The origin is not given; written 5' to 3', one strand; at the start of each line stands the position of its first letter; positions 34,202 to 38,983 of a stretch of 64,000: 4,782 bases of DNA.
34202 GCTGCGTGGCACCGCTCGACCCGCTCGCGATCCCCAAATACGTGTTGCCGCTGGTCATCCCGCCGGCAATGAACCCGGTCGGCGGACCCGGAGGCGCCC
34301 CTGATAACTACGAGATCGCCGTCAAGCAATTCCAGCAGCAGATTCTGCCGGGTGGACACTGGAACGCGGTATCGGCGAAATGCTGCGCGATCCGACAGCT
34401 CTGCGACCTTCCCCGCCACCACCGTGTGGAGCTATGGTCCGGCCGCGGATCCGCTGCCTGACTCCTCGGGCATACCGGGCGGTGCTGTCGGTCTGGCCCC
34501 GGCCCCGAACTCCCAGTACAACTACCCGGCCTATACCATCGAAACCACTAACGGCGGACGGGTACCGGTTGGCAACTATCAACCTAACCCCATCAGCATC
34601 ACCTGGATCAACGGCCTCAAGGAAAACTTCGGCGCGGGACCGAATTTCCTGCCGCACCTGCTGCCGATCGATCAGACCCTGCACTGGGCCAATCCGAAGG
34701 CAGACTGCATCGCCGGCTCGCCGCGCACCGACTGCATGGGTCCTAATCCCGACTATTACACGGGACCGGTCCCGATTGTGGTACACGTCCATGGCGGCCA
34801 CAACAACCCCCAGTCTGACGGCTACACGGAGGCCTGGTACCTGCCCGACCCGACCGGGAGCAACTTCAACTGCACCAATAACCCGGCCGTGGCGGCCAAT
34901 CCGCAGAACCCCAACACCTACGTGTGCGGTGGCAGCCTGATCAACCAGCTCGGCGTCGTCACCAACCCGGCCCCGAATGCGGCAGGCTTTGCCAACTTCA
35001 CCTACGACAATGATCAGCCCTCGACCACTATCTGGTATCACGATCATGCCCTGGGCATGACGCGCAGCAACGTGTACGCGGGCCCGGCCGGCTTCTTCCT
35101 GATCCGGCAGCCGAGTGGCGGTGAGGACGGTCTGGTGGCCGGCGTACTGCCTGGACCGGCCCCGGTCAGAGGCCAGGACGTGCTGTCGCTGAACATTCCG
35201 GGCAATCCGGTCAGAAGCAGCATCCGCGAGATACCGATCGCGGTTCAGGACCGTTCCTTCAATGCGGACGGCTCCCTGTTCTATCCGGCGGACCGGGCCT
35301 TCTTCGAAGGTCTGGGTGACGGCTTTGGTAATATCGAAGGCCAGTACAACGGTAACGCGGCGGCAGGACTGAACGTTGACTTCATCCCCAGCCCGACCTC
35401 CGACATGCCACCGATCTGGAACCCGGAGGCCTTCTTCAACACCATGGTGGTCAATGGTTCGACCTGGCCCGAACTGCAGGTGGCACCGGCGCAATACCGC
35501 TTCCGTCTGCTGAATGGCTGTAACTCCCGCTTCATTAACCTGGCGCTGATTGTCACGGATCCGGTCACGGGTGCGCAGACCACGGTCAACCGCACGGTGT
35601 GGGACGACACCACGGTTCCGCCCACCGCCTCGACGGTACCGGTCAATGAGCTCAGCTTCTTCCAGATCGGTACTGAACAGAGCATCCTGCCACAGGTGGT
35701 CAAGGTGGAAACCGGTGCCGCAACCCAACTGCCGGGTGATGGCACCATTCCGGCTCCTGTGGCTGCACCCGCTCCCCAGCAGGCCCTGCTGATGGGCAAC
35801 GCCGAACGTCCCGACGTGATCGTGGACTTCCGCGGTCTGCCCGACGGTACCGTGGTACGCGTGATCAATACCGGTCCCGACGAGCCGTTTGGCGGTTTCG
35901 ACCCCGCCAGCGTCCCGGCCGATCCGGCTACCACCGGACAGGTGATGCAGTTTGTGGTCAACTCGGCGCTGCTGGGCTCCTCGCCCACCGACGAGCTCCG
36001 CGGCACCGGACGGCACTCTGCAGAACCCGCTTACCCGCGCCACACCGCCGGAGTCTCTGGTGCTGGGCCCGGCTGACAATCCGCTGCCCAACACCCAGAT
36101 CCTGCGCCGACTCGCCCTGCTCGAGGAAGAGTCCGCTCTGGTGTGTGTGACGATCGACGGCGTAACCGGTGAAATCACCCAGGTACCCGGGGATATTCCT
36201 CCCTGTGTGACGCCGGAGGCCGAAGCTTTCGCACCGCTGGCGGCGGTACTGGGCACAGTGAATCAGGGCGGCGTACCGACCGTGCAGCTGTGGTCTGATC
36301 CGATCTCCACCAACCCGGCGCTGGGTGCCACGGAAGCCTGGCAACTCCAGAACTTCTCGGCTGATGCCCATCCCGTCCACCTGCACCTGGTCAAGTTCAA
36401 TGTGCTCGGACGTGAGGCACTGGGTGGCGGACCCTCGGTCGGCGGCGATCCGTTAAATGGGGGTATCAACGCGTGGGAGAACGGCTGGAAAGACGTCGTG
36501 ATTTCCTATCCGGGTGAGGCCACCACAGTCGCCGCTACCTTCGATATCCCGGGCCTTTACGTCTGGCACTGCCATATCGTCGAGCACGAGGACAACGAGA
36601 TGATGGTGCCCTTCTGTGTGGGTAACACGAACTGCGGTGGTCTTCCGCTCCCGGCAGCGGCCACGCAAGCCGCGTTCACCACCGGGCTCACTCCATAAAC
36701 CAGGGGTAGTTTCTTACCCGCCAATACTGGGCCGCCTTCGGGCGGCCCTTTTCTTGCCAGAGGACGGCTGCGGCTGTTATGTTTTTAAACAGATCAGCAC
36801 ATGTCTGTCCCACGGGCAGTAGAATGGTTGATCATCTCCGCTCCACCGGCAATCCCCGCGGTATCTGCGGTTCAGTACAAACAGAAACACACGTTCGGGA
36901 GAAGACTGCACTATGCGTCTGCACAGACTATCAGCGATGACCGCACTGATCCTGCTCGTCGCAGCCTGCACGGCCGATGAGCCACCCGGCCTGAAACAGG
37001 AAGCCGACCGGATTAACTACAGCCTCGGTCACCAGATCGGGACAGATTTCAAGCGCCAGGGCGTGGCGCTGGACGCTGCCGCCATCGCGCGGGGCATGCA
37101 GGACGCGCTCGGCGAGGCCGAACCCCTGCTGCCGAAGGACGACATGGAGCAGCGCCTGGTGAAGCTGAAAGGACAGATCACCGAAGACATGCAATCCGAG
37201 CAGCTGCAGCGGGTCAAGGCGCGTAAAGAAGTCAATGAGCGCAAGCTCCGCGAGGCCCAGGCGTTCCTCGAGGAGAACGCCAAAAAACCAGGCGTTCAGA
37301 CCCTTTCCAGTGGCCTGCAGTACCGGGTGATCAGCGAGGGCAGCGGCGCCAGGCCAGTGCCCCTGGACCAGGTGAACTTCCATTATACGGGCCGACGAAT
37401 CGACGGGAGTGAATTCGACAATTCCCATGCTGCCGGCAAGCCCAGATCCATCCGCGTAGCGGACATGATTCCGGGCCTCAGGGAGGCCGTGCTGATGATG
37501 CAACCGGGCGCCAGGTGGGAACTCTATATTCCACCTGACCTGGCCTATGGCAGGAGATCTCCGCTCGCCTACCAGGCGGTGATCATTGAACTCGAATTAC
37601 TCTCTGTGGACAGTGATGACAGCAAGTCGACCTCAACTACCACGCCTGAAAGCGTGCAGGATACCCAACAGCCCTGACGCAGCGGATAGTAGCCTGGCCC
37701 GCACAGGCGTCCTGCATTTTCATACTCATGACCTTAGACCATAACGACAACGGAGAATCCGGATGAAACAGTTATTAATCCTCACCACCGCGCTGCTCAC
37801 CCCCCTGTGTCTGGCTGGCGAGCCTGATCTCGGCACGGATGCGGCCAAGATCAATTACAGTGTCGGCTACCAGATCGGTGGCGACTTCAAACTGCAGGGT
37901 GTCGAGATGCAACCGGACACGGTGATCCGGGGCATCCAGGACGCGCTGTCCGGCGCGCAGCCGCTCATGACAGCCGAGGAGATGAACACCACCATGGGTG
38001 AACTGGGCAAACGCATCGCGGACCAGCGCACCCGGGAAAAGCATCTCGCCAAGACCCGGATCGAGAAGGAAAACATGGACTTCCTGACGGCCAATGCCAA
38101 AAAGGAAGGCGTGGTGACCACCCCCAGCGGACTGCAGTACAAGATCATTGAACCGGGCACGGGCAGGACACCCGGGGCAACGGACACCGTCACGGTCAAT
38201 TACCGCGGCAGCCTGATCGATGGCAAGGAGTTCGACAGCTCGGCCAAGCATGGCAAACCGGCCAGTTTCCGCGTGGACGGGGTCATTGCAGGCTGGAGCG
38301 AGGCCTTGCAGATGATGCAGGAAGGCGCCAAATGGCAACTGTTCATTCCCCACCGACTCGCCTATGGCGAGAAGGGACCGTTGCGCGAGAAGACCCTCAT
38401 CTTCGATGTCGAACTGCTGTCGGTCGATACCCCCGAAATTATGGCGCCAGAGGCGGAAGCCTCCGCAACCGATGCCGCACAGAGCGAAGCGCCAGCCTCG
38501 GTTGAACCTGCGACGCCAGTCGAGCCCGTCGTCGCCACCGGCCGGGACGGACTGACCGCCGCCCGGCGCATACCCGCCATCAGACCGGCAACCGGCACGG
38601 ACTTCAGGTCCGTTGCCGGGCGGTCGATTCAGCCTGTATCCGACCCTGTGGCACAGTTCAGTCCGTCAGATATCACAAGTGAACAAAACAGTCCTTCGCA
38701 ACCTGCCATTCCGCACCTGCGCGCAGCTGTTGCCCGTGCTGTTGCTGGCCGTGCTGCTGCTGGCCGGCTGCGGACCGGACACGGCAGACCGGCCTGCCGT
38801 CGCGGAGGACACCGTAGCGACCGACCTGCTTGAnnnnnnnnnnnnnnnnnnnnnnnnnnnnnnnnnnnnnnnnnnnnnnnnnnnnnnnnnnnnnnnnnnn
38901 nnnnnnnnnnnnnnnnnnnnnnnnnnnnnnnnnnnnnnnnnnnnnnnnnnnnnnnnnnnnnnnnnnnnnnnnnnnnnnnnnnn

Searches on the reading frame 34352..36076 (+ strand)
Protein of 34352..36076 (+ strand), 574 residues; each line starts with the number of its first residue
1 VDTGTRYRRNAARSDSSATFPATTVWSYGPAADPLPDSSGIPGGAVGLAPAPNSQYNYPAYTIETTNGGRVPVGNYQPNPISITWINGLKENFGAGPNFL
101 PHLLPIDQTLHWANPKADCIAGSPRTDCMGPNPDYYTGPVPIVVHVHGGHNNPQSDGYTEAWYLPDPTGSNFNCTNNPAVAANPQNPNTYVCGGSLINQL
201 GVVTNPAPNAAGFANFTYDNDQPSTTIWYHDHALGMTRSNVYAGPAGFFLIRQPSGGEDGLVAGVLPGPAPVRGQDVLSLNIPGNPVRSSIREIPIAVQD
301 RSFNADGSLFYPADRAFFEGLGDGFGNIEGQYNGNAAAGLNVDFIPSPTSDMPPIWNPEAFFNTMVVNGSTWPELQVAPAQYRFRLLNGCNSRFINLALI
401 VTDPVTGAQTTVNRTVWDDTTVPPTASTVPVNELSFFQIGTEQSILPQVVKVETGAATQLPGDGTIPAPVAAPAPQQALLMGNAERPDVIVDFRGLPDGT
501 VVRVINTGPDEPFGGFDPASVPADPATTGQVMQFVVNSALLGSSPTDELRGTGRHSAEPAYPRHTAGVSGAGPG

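Call 35: search_protein_families(library=pfam, max_evalue=0.01, proteins=[window:34352-36076:+])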
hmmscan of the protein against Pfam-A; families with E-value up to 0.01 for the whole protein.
window:34352-36076:+ (574 aa): 1 family
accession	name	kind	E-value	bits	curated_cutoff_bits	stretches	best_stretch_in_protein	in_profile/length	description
PF07732.21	Cu-oxidase_3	-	6e-05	23.5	21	1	215-255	82-118/119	Multicopper oxidase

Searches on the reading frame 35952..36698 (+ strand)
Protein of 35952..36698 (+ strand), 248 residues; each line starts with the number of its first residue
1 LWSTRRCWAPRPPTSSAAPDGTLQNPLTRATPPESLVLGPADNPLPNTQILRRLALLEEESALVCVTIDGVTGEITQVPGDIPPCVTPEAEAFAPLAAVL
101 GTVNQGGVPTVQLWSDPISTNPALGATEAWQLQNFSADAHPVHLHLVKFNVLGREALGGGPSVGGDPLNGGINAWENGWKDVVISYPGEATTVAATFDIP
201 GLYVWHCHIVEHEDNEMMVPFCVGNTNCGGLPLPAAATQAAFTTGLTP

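Call 35: search_protein_families(library=pfam, max_evalue=0.01, proteins=[window:35952-36698:+])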
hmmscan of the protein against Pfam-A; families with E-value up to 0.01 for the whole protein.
window:35952-36698:+ (248 aa): 1 family
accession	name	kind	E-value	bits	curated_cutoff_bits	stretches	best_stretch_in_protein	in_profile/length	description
PF07731.20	Cu-oxidase_2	-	1.1e-22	80.7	20.4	1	119-225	34-135/137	Multicopper oxidase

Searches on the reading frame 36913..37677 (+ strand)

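Call 71: search_protein_families(library=pfam, max_evalue=0.001, proteins=[window:36913-37677:+])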
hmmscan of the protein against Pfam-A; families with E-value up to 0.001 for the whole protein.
window:36913-37677:+ (254 aa): 2 families
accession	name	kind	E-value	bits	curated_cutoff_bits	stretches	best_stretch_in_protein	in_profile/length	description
PF01346.23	FKBP_N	-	1.9e-22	80.3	22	1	32-139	2-97/97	Domain amino terminal to FKBP-type peptidyl-prolyl isomerase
PF00254.34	FKBP_C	-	2.4e-16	60.3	21.1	1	147-216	3-75/94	FKBP-type peptidyl-prolyl cis-trans isomerase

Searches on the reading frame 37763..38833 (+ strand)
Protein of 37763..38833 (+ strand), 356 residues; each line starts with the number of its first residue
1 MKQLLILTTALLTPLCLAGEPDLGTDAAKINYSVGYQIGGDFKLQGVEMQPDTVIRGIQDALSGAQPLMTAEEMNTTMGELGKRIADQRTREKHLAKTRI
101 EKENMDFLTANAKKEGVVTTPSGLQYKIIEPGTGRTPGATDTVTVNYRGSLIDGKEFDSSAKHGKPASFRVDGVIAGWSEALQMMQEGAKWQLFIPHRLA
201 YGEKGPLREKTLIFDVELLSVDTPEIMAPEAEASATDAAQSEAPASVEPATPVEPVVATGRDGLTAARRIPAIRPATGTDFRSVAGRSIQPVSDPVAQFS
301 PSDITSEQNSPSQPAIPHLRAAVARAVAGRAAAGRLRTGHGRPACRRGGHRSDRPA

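Call 45: search_protein_families(library=pfam, max_evalue=0.001, proteins=[window:37763-38833:+])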
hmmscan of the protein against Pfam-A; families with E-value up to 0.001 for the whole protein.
window:37763-38833:+ (356 aa): 2 families
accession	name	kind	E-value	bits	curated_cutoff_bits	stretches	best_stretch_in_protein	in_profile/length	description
PF00254.34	FKBP_C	-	3.4e-24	85.4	21.1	1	135-219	3-94/94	FKBP-type peptidyl-prolyl cis-trans isomerase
PF01346.23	FKBP_N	-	5.6e-24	85.2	22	1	28-128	2-97/97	Domain amino terminal to FKBP-type peptidyl-prolyl isomerase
